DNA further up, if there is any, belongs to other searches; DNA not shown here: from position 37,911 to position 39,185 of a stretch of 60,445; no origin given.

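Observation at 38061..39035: YvcK/GlmR embedded in the peptidoglycan precursor operon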

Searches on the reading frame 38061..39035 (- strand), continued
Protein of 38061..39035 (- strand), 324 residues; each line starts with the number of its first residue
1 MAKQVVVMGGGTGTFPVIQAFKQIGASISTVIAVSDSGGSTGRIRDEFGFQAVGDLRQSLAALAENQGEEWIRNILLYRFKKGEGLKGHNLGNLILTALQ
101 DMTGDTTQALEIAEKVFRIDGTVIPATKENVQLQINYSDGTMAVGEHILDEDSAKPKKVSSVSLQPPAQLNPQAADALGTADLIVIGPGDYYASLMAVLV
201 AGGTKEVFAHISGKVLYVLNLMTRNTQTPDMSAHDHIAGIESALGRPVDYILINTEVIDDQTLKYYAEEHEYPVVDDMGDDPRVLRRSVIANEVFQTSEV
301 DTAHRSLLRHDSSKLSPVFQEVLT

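Call 60: predict_structure(alignment_id=A1)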
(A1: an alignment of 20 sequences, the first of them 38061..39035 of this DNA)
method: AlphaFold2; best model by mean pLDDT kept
length: 324 residues; sequences in the alignment: 20
mean_pLDDT: 87.7   pTM: 0.89
mean pLDDT of the five models: 87.7, 85.0, 83.3, 76.5, 75.9
residues with pLDDT >= 90: 180; 70-90: 106; 50-70: 34; < 50: 4
segments of 3 or more residues with pLDDT < 50: none
pLDDT, mean of each block of 10 residues (from residue 1): 91 87 94 69 64 86 79 85 71 89 92 91 93 93 87 86 95 97 95 93 97 96 87 97 98 93 88 94 96 64 64 94 92
secondary structure, 60 per line:
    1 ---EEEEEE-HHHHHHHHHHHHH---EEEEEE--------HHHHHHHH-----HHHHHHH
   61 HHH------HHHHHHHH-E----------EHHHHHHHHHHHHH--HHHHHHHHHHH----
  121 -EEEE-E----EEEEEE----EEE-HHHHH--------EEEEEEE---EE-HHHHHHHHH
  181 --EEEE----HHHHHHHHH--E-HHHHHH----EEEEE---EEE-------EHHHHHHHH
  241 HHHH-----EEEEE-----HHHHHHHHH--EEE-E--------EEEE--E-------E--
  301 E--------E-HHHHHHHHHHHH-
elements in order: E4-9 H11-23 E27-32 H41-48 H54-63 H70-77 H91-103 H106-116 E122-125 E132-137 E142-144 H146-150 E159-165 H172-180 E183-186 H191-199 H204-209 E214-218 E222-224 H233-244 E250-254 H260-268 E271-273 E284-287 H312-323

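Call 63: fold_search(model_id=the predicted structure, library=pdb)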
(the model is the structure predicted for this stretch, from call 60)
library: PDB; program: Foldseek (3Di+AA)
matches with E <= 10: 1369; with E <= 0.001: 19
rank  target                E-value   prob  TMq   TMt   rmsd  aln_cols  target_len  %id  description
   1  2ppv                  1.8e-33  1.00  0.84  0.84   3.7       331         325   32  CRYSTAL STRUCTURE OF a protein belonging to the UPF0052 (SE_0549) FROM STAPHYLOCOCCUS EPIDERMIDIS ATCC 12228 AT 2.00 A R (released 2007-05-15)
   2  2hzb_A                2.6e-31  1.00  0.86  0.90   2.6       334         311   32  X-Ray Crystal Structure of Protein BH3568 from Bacillus halodurans. Northeast Structural Genomics Consortium BhR60. (released 2006-08-22)
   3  2o2z_A                5.1e-30  1.00  0.88  0.92   2.0       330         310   32  Crystal structure of a protein member of the upf0052 family (bh3568) from bacillus halodurans at 2.60 A resolution (released 2006-12-19)
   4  2o2z_C                5.1e-30  1.00  0.87  0.91   2.4       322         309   32  Crystal structure of a protein member of the upf0052 family (bh3568) from bacillus halodurans at 2.60 A resolution (released 2006-12-19)
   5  2o2z_B                1.0e-29  1.00  0.86  0.90   2.6       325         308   33  Crystal structure of a protein member of the upf0052 family (bh3568) from bacillus halodurans at 2.60 A resolution (released 2006-12-19)
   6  2o2z_D                1.8e-29  1.00  0.86  0.90   2.4       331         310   32  Crystal structure of a protein member of the upf0052 family (bh3568) from bacillus halodurans at 2.60 A resolution (released 2006-12-19)
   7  2q7x_A                1.9e-23  1.00  0.76  0.78   4.4       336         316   25  Crystal structure of a putative phospho transferase (sp_1565) from streptococcus pneumoniae tigr4 at 2.00 A resolution (released 2007-06-19)
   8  2q7x_B                2.1e-23  1.00  0.78  0.82   3.1       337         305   22  Crystal structure of a putative phospho transferase (sp_1565) from streptococcus pneumoniae tigr4 at 2.00 A resolution (released 2007-06-19)
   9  2p0y                  1.1e-13  1.00  0.61  0.80   4.4       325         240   21  Crystal structure of Q88YI3_LACPL from Lactobacillus plantarum. Northeast Structural Genomics Consortium target LpR6 (released 2007-03-27)
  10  3c3d_A                3.2e-12  1.00  0.59  0.62   8.9       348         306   14  Crystal structure of 2-phospho-(S)-lactate transferase from Methanosarcina mazei in complex with Fo and phosphate. Nor (released 2008-02-19)
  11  3c3e_A                3.7e-12  1.00  0.59  0.62   9.2       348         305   15  Crystal structure of 2-phospho-(S)-lactate transferase from Methanosarcina mazei in complex with Fo and GDP. Northeast (released 2008-02-19)
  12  6uvx_B                1.7e-11  1.00  0.56  0.56   8.6       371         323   13  The crystal structure of FbiA from Mycobacterium Smegmatis, Apo state (released 2020-05-13)
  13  3cgw                  2.3e-11  1.00  0.61  0.65   7.6       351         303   15  Crystal structure of 2-phospho-(S)-lactate transferase from Methanosarcina mazei. Northeast Structural Genomics Consorti (released 2008-03-18)
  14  6uw7_A                6.7e-11  1.00  0.53  0.55   7.7       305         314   15  The crystal structure of FbiA from Mycobacterium smegmatis, Dehydro-F420-0 bound form (released 2020-05-13)
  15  6uw1_A                9.1e-11  1.00  0.55  0.56   8.2       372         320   13  The crystal structure of FbiA from Mycobacterium Smegmatis, Fo bound form (released 2020-05-13)
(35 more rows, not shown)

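Call 68: search_protein_families(library=pfam, alignment_id=A4, max_evalue=0.0001)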
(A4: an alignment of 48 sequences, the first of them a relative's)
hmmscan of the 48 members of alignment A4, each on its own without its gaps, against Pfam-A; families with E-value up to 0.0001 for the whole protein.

A. member 1, L034:8462-9121:- (219 aa): 1 family
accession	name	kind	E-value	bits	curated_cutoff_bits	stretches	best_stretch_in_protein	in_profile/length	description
PF05949.17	DUF881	-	2.8e-21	76.4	25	1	90-212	3-146/146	Bacterial protein of unknown function (DUF881)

B. families by the number of members that match (of 48 scanned): 66 families (the first 25 are shown)
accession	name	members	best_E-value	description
PF00534.26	Glycos_transf_1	4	1.7e-38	Glycosyl transferases group 1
PF13692.12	Glyco_trans_1_4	4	1e-32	Glycosyl transferases group 1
PF01467.32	CTP_transf_like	4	4e-12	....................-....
PF13439.12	Glyco_transf_4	4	3.4e-09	Glycosyltransferase Family 4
PF13579.12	Glyco_trans_4_4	3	1.1e-12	Glycosyl transferase 4-like domain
PF20706.3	GT4-conflict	3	2.9e-09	Family 4 Glycosyltransferase in conflict systems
PF00483.29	NTP_transferase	2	5.7e-43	Nucleotidyl transferase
PF04294.18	VanW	2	1.6e-41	VanW like protein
PF05949.17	DUF881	2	4e-37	Bacterial protein of unknown function (DUF881)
PF01547.30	SBP_bac_1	2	5.9e-35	Bacterial extracellular solute-binding protein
PF13416.11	SBP_bac_8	2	2.5e-32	Bacterial extracellular solute-binding protein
PF13481.12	AAA_25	2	1.2e-20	AAA domain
PF12229.13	PG_binding_4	2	2.9e-15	Putative peptidoglycan binding domain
PF00132.30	Hexapep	2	5.7e-15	Bacterial transferase hexapeptide (six repeats)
PF06745.19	ATPase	2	3.3e-14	KaiC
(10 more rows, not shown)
